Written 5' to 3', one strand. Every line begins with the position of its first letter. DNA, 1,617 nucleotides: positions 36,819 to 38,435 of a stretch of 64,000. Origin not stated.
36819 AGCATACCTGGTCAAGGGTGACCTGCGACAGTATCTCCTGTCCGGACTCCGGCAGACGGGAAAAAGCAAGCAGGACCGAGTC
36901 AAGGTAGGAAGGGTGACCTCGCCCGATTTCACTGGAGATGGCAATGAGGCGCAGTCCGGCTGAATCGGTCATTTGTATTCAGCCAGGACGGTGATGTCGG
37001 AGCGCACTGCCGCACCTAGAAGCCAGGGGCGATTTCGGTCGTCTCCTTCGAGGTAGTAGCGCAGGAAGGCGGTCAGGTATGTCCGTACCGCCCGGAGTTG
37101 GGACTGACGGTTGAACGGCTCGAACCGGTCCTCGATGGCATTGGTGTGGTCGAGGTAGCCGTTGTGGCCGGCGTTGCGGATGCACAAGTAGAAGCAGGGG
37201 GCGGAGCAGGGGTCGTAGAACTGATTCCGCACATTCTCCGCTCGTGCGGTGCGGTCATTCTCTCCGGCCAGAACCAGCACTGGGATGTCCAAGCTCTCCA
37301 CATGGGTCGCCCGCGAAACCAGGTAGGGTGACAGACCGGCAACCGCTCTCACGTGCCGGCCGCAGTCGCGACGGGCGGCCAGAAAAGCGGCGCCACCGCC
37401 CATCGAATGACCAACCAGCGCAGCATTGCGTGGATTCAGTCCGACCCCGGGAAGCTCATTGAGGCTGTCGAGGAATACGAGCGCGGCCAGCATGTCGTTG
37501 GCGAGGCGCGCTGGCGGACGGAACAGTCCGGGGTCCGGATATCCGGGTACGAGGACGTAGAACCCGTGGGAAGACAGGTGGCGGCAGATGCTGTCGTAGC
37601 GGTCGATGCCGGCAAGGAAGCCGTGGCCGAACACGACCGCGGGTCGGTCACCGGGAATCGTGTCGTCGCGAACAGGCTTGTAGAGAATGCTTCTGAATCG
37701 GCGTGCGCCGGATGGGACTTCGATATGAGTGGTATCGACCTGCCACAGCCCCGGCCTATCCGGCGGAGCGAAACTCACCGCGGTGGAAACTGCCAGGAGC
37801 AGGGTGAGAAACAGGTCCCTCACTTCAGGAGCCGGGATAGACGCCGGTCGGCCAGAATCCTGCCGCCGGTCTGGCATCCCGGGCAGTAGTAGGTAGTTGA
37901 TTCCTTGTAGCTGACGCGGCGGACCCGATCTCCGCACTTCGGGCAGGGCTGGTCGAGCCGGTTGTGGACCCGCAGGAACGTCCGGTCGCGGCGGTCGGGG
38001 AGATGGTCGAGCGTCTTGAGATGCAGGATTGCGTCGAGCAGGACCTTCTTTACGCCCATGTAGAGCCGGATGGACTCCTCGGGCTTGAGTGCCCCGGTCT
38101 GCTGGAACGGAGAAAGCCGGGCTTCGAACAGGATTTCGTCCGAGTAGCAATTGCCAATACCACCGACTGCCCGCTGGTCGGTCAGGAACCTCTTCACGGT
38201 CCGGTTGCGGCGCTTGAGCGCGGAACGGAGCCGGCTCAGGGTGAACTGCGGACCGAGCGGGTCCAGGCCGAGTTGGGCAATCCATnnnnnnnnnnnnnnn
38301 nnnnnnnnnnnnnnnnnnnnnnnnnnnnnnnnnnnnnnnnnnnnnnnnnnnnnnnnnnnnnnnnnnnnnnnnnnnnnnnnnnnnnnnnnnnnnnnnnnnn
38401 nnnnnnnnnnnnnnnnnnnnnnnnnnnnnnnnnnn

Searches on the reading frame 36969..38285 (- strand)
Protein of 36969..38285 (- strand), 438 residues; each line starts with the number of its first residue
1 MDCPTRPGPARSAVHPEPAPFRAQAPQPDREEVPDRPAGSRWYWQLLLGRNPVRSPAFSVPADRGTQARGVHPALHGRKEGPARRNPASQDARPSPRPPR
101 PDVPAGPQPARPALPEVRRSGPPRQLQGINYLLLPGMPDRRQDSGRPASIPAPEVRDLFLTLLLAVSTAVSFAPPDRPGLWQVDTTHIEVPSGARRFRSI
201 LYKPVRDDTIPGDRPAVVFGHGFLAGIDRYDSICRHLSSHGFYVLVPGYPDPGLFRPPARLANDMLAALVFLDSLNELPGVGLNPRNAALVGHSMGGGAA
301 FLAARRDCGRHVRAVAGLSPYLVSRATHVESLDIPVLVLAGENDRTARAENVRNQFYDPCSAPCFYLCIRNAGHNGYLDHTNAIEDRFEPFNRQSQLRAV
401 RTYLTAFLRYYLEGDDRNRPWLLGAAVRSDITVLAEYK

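Call 60: search_protein_families(library=pfam, proteins=[window:36969-38285:-], max_evalue=0.0001)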
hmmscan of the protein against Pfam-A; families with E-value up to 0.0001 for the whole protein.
window:36969-38285:- (438 aa): 8 families
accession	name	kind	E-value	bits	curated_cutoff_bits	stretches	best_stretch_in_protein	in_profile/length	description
PF12740.14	PETase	-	5.6e-13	49.3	28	1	212-422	52-243/263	PET hydrolase-like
PF07224.18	Chlorophyllase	-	1.4e-11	44.2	26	1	209-417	37-278/301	Chlorophyllase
PF00561.26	Abhydrolase_1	-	4.3e-10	40.1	25.8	1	215-320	1-102/245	alpha/beta hydrolase fold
PF12146.15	Hydrolase_4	-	1.8e-08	34.4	27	0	214-322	4-111/239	Serine aminopeptidase, S33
PF07859.19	Abhydrolase_3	-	1.3e-05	25.6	25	0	224-322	11-110/210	alpha/beta hydrolase fold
PF03403.19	PAF-AH_p_II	-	2.2e-05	23.6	20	0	214-247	100-133/372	Platelet-activating factor acetylhydrolase, isoform II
PF01738.24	DLH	-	3.1e-05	24.1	21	0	284-353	95-163/217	Dienelactone hydrolase family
PF12697.13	Abhydrolase_6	-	3.9e-05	24.9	26.3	1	217-427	1-187/217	Alpha/beta hydrolase family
